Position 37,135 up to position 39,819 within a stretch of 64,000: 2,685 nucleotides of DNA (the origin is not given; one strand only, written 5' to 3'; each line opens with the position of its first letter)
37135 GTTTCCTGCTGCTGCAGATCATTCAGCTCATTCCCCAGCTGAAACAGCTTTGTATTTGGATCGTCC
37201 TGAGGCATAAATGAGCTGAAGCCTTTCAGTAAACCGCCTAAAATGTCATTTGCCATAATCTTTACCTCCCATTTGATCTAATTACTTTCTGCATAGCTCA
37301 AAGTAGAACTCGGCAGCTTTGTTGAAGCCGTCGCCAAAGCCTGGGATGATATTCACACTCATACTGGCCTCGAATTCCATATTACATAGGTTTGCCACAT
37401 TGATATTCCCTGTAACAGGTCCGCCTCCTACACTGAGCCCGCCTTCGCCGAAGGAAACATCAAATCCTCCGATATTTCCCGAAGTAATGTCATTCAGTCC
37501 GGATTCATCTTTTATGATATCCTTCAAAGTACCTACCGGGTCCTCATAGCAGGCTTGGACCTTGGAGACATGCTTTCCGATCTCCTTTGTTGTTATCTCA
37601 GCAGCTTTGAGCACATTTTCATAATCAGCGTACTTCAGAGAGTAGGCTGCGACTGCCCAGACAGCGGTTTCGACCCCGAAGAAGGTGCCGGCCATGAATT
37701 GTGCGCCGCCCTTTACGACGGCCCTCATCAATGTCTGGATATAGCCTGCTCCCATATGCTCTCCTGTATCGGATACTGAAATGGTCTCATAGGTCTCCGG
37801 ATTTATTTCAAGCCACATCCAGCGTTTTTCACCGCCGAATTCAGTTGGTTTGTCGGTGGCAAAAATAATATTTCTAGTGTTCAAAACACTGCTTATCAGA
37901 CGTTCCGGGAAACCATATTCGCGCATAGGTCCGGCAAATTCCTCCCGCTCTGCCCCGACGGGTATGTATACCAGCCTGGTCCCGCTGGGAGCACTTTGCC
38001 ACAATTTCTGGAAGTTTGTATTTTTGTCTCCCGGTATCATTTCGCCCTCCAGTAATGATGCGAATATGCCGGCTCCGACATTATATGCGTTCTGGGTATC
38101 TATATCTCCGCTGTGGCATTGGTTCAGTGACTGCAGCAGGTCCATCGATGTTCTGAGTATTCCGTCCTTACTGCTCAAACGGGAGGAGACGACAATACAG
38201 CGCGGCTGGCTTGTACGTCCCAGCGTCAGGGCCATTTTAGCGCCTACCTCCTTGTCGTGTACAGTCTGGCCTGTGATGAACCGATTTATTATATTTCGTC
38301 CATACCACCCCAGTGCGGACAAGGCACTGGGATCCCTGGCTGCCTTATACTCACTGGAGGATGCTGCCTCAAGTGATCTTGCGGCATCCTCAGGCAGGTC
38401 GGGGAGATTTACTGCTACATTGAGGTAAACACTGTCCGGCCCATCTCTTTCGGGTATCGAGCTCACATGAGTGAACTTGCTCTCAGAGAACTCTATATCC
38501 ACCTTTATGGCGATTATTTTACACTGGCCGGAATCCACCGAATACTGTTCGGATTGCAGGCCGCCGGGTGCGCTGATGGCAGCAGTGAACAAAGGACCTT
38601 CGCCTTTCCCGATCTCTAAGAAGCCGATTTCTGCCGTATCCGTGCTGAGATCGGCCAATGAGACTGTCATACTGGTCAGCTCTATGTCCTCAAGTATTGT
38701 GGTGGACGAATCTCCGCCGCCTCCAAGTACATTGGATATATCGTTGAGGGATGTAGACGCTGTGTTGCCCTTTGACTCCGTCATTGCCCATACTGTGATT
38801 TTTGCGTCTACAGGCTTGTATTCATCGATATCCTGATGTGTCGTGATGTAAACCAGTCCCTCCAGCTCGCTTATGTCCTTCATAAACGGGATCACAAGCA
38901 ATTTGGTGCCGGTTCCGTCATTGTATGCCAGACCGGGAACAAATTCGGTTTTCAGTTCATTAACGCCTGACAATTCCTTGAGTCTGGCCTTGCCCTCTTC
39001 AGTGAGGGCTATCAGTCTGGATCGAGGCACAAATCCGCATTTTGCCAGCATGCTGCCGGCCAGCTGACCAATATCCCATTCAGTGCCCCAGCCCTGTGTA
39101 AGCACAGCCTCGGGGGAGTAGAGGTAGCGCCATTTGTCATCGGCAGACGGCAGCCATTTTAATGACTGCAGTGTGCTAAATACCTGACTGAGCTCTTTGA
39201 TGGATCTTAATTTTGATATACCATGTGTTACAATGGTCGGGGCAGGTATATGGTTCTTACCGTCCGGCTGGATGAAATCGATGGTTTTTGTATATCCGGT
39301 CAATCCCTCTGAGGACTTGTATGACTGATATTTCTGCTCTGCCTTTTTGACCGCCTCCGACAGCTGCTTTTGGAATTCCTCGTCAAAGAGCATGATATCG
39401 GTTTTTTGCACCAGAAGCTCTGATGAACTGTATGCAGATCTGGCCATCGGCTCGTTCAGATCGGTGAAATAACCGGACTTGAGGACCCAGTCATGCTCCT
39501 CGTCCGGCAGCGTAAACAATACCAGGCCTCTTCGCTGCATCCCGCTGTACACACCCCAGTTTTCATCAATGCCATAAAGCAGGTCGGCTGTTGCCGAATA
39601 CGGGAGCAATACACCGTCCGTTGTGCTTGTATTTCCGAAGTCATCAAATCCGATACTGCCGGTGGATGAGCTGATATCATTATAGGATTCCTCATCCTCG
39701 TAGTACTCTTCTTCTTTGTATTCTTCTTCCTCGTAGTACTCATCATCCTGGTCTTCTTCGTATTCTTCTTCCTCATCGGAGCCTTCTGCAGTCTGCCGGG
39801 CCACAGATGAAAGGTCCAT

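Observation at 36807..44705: Four-gene cassette: three soluble multi-zinc-ribbon proteins bracketing a 2104-aa double-vWA lipoprotein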

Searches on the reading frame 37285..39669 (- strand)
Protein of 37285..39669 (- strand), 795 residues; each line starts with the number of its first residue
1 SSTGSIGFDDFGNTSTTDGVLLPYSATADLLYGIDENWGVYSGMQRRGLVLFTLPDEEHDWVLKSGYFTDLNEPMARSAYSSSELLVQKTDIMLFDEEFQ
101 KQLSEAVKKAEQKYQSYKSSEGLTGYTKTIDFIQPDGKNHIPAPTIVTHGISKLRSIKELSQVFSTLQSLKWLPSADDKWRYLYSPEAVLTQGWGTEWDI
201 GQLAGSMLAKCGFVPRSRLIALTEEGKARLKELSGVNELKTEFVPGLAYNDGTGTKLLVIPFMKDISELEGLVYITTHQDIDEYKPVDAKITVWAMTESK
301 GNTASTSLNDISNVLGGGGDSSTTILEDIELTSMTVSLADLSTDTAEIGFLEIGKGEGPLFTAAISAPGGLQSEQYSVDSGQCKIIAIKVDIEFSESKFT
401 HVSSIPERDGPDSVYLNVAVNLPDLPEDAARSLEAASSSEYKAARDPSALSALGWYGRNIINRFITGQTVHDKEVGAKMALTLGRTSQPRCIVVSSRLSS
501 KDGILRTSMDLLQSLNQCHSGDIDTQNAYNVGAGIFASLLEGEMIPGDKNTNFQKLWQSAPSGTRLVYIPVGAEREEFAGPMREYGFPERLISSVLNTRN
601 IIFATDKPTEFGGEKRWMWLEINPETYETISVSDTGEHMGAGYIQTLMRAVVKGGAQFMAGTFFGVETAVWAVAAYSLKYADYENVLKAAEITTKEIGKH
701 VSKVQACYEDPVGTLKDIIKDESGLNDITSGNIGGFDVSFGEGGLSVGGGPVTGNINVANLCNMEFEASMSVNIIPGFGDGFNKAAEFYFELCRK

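Call 52: predict_structure(alignment_id=A3)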
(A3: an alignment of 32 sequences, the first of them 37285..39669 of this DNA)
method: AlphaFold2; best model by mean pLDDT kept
length: 795 residues; sequences in the alignment: 32
mean_pLDDT: 74.4   pTM: 0.65
mean pLDDT of the five models: 74.4, 73.8, 71.5, 70.8, 70.5
residues with pLDDT >= 90: 223; 70-90: 311; 50-70: 135; < 50: 126
segments of 3 or more residues with pLDDT < 50: 1-18, 41-44, 85-95, 130-135, 301-307, 315-322, 638-652, 723-774
pLDDT, mean of each block of 10 residues (from residue 1): 29 40 68 63 55 62 59 58 44 52 60 59 54 52 88 92 94 89 96 96 95 92 94 87 92 92 93 86 90 86 47 42 69 94 93 82 86 80 87 90 81 92 96 89 78 88 94 91 92 88 82 90 89 83 77 81 81 80 84 85 86 82 86 63 34 59 78 83 86 82 65 54 41 27 26 36 39 58 79 76
secondary structure, 60 per line:
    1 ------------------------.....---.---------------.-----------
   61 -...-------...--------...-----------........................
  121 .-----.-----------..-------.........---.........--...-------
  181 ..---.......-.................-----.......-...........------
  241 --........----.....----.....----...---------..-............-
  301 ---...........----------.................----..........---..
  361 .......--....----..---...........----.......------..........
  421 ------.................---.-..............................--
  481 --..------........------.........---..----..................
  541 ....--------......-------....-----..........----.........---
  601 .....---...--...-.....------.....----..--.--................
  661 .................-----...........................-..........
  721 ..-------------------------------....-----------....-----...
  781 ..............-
elements in order (helices of 4 or more, strands of 3 or more residues): H25-29 E62-64 E72-74 H97-121 H148-156 H160-168 E171-173 H186-192 E194-196 H197-210 E216-222 H224-234 E243-250 E255-259 E273-275 E288-299 H304-314 E325-337 H338-341 E346-355 E359-367 E370-373 E383-393 E398-404 E414-420 H427-443 H449-478 E491-498 E505-513 H523-544 H553-558 E566-569 H575-584 H589-597 E601-605 E609-611 E614-616 E618-622 E629-633 H645-677 H683-709 H711-722 E754-757 E769-772 H778-794

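Call 56: fold_search(model_id=the predicted structure, library=pdb)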
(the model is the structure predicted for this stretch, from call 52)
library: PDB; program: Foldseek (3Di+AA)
matches with E <= 10: 318; with E <= 0.001: 0
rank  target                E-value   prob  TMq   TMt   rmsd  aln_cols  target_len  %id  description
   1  7ob6_B                1.9e-02  1.00  0.10  0.33   5.7       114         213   17  CPR-C4 - a conserved novel protease from the Candidate Phyla Radiation (released 2022-04-27)
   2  9fqr_Qy               6.1e-02  0.33  0.11  0.14  31.2       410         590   13  96-nm repeat of axonemal doublet microtubules from bovine sperm (released 2025-03-26)
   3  3kd4_A                9.2e-02  0.51  0.08  0.12  20.1       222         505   12  CRYSTAL STRUCTURE OF A PUTATIVE PROTEASE (BDI_1141) FROM PARABACTEROIDES DISTASONIS ATCC 8503 AT 2.00 A RESOLUTION (released 2009-11-24)
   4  8j07_7                1.7e-01  0.21  0.10  0.13  32.1       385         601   12  96nm repeat of human respiratory doublet microtubule and associated axonemal complexes (released 2023-07-26)
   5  8glv_Eb               1.7e-01  0.10  0.12  0.07  37.0       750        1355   10  96-nm repeat unit of doublet microtubules from Chlamydomonas reinhardtii flagella (released 2023-05-31)
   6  5uh5_C                2.3e-01  0.15  0.06  0.04  22.9       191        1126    6  Crystal structure of Mycobacterium tuberculosis transcription initiation complex containing 3 nt of RNA (released 2017-04-12)
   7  1w6f_A                2.7e-01  0.18  0.09  0.23  22.8       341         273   12  Arylamine N-acetyltransferase from Mycobacterium smegmatis with the anti-tubercular drug isoniazid bound in the active (released 2005-02-23)
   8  3cje                  3.3e-01  0.14  0.09  0.30  17.9       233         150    8  Crystal structure of an osmc-like hydroperoxide resistance protein (jann_2040) from jannaschia sp. ccs1 at 1.70 A resolu (released 2008-03-25)
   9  1gx3_A                3.3e-01  0.12  0.08  0.20  23.9       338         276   12  M. smegmatis arylamine N-acetyl transferase (released 2002-06-13)
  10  4dmo_A                3.8e-01  0.30  0.11  0.30  23.3       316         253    7  Crystal structure of the (BACCR)NAT3 arylamine N-acetyltransferase from Bacillus cereus reveals a unique Cys-His-Glu c (released 2013-06-26)
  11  5boi                  4.2e-01  0.03  0.06  0.12  20.2       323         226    8  Bacillus megaterium YpeB C-terminal domain (released 2015-08-12)
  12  4kbj_A                4.4e-01  0.11  0.06  0.11  20.6       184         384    6  Structure of Mtb RNAP Beta subunit B1 and B2 domains (released 2013-10-02)
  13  8z4f_A                4.7e-01  0.80  0.10  0.25   5.6       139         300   13  Pseudomurein Endoisopeptidases PeiP (released 2024-10-30)
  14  4lmh_C                4.7e-01  0.02  0.06  0.07  27.0       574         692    7  Crystal structure of the outer membrane decaheme cytochrome OmcA (released 2014-04-16)
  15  2vqi_A                4.9e-01  0.02  0.07  0.09  26.6       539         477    7  Structure of the P pilus usher (PapC) translocation pore (released 2008-05-27)
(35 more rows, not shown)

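Call 69: search_protein_representatives(protein=window:37285-39669:-)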
Query: 795 residues. Proteins with E-value up to 0.001 (for the whole library): 211; up to 1e-10: 182; up to 1e-30: 139. The best 150 are listed.
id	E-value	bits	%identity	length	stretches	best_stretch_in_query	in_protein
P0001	0.0e+00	1795.7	100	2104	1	1-795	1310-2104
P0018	3.9e-148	511.2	44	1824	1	6-557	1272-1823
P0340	2.5e-132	458.9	36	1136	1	20-699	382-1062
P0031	1.9e-130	452.8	36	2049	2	7-702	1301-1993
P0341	3.7e-130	451.8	34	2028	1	8-696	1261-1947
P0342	2.3e-127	442.6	36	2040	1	6-701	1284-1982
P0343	2.4e-127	442.5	36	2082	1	7-691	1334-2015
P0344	3.6e-127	441.9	35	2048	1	11-704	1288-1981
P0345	6.5e-127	441.0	37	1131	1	5-741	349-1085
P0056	2.4e-126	439.2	35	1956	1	14-705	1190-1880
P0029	6.5e-125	434.4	35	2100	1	11-750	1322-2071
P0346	1.3e-121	423.5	34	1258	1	5-794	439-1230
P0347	2.6e-120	419.2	35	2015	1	12-699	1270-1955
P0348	1.4e-119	416.8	43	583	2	210-708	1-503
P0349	1.5e-116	406.8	44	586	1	242-709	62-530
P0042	5.8e-107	375.1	32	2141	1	9-790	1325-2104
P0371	5.6e-83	295.8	31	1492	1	22-705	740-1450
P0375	1.6e-81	291.0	32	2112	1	19-674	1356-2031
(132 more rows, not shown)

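Call 82: search_dna_similar(query=window:37285-39669:-, collection=plasmids, mode=protein, max_rows=8)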
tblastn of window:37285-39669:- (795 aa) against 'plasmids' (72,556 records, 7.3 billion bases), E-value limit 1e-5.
No match.
